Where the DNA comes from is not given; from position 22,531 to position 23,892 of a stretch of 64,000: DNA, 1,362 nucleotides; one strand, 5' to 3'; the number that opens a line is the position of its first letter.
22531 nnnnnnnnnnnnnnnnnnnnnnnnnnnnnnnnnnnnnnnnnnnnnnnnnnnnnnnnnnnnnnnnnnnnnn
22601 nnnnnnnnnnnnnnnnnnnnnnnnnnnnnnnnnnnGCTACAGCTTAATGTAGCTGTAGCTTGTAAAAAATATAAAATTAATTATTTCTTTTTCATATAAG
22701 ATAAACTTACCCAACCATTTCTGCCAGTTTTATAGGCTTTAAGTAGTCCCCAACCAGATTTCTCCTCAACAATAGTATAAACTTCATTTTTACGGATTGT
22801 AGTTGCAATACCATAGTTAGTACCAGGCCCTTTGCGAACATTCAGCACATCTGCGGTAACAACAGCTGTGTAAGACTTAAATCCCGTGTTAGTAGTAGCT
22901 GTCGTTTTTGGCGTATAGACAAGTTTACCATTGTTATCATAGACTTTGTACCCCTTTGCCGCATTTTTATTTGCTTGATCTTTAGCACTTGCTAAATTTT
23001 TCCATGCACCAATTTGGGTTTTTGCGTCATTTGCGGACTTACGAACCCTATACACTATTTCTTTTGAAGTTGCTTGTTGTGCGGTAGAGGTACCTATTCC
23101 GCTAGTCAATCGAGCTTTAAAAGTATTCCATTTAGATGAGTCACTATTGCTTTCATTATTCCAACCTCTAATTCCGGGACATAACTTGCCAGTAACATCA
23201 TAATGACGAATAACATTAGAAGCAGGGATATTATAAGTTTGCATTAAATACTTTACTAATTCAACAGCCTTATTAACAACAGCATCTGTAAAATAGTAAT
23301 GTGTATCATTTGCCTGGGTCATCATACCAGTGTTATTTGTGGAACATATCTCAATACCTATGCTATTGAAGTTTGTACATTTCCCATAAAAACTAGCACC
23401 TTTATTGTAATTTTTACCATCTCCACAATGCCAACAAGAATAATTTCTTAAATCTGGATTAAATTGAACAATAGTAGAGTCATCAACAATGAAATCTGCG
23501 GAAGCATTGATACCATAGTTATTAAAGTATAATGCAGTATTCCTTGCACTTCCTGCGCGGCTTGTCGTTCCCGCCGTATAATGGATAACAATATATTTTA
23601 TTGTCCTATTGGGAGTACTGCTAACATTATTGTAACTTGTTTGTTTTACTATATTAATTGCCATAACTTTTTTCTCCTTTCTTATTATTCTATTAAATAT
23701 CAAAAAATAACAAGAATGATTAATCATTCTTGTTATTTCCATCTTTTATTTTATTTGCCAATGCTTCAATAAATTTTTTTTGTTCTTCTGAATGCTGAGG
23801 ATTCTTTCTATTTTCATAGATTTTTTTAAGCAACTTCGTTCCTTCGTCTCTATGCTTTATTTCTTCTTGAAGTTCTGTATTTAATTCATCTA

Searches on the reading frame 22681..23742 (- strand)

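Call 8: search_protein_families(library=phrogs, proteins=[window:22681-23742:-], max_evalue=0.001)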
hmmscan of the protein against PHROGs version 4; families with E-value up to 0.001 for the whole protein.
window:22681-23742:- (353 aa): 11 families
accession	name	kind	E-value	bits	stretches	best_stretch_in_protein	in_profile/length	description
phrog_1794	-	lysis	2.7e-57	195.7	1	25-352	26-329/336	amidase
phrog_670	-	lysis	1.6e-32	114.2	1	18-280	82-301/596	endolysin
phrog_3088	-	lysis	5.8e-30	105.8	1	31-296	8-238/248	amidase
phrog_9611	-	lysis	1.4e-27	97.9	1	30-236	6-189/246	endolysin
phrog_19265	-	unknown function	6.8e-26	92.6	1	32-280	8-246/293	-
phrog_1493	-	lysis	1.4e-25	91.3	1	23-261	4-223/394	endolysin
phrog_833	-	lysis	2e-22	81.2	1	32-322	14-251/294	endolysin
phrog_2338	-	lysis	3.2e-21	77.1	2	28-239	7-196/346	endolysin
phrog_18955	-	unknown function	2.6e-18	66.9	2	47-192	295-420/483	-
phrog_5182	-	lysis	6.2e-12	46.7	1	23-274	5-205/321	endolysin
phrog_822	-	lysis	9.7e-07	29.8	1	29-241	5-201/215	amidase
